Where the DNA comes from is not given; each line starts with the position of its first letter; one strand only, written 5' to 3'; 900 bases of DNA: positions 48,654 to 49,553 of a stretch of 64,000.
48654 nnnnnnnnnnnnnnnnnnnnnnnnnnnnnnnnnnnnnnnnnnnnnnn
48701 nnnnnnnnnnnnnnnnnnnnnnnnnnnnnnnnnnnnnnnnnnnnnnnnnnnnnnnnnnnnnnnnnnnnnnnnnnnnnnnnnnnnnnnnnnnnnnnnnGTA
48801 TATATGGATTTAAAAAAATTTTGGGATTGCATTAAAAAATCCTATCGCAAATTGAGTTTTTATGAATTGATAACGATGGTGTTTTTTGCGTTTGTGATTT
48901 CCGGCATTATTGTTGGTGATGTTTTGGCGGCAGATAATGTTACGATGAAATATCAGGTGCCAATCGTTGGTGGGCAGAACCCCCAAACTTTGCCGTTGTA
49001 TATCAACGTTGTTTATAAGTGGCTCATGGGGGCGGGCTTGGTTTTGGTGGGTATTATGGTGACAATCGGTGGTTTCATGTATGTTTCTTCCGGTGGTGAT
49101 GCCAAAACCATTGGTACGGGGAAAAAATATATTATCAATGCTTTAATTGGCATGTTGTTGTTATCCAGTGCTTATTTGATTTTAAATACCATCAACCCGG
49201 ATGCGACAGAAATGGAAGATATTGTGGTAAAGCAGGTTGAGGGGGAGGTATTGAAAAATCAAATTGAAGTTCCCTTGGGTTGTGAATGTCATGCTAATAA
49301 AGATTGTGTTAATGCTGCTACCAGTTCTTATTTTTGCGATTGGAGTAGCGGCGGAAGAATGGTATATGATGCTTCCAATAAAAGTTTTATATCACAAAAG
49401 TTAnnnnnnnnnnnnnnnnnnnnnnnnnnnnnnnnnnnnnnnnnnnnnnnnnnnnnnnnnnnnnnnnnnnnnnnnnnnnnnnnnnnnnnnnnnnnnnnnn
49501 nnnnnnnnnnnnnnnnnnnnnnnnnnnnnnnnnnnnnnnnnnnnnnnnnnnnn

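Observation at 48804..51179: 791-aa cysteine-rich pilin-module protein inserted between porA and porB of the pyruvate/2-oxoacid:ferredoxin oxidoreductase operon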

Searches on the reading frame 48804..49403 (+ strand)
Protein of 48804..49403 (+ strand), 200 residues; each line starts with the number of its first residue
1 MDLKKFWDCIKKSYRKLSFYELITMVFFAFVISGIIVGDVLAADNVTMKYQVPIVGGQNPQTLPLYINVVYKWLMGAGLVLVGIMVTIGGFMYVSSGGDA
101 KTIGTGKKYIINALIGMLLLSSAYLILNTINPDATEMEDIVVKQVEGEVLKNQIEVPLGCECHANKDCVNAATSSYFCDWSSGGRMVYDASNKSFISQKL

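Call 70: predict_structure(alignment_id=A7)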
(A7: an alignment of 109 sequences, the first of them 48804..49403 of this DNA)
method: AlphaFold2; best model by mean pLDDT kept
length: 200 residues; sequences in the alignment: 109
mean_pLDDT: 73.5   pTM: 0.50
mean pLDDT of the five models: 73.5, 73.2, 72.2, 71.8, 71.3
residues with pLDDT >= 90: 52; 70-90: 58; 50-70: 74; < 50: 16
segments of 3 or more residues with pLDDT < 50: 195-200
pLDDT, mean of each block of 10 residues (from residue 1): 81 70 85 79 53 59 80 91 96 95 95 96 91 72 63 52 58 53 55 48
secondary structure, 60 per line:
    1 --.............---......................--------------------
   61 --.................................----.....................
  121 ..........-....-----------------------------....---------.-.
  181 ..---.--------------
elements in order: H3-15 H19-40 H63-95 H100-130 H132-135 H165-168

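Call 72: fold_search(model_id=the predicted structure, library=pdb)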
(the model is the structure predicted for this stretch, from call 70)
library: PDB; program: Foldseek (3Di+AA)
matches with E <= 10: 226; with E <= 0.001: 0
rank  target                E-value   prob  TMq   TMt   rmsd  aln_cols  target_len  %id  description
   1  5oql_H                8.1e-01  0.25  0.23  0.24  19.9       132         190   11  Cryo-EM structure of the 90S pre-ribosome from Chaetomium thermophilum (released 2017-10-11)
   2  9r2i_A                9.2e-01  0.54  0.29  0.25   9.1       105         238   18  Cryo-EM structure of the complex CDK16:CCNY:14-3-3 (released 2026-03-25)
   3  8j0n_D                1.1e+00  0.14  0.17  0.21  23.0       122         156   15  cryo-EM structure of human EMC (released 2024-04-03)
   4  1o9d_A                1.2e+00  0.60  0.30  0.27   7.2        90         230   17  Structural view of a fungal toxin acting on a 14-3-3 regulatory complex (released 2003-03-06)
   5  6h2f_A                1.4e+00  0.41  0.24  0.16   5.4        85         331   15  Structure of the pre-pore AhlB of the tripartite alpha-pore forming toxin, AHL, from Aeromonas hydrophila. (released 2019-07-10)
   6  4h54_A                1.4e+00  0.30  0.26  0.20  17.4       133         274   13  Crystal structure of the diguanylate cyclase DgcZ (released 2013-07-03)
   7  8agb_F                1.4e+00  0.11  0.16  0.13  11.5       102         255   14  Structure of yeast oligosaccharylransferase complex with lipid-linked oligosaccharide bound (released 2022-12-07)
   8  3tul_B                1.6e+00  0.25  0.29  0.41  14.6       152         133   10  Crystal structure of N-terminal region of Type III Secretion Major Translocator SipB (residues 82-226) (released 2012-02-15)
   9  5wxn_A                1.8e+00  0.63  0.24  0.21   2.5        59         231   19  Structure of the LKB1 and 14-3-3 complex (released 2017-04-19)
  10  3uul_A                1.8e+00  0.41  0.33  0.52   7.6       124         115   10  Crystal Structure of first N-terminal utrophin spectrin repeat (released 2012-09-19)
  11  4wwb                  1.9e+00  0.54  0.30  0.51   7.3        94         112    5  High-resolution structure of the Ni-bound form of the Y135F mutant of C. metallidurans CnrXs (released 2015-02-11)
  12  6h2f_C                1.9e+00  0.35  0.24  0.16   6.0        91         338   15  Structure of the pre-pore AhlB of the tripartite alpha-pore forming toxin, AHL, from Aeromonas hydrophila. (released 2019-07-10)
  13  4o9u_C                1.9e+00  0.23  0.25  0.47   8.0       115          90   10  Mechanism of transhydrogenase coupling proton translocation and hydride transfer (released 2015-01-28)
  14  3t9o_A                1.9e+00  0.20  0.25  0.42  18.6       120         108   14  Regulatory CZB domain of DgcZ (released 2012-09-05)
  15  3tul_A                1.9e+00  0.14  0.23  0.31  16.3       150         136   13  Crystal structure of N-terminal region of Type III Secretion Major Translocator SipB (residues 82-226) (released 2012-02-15)
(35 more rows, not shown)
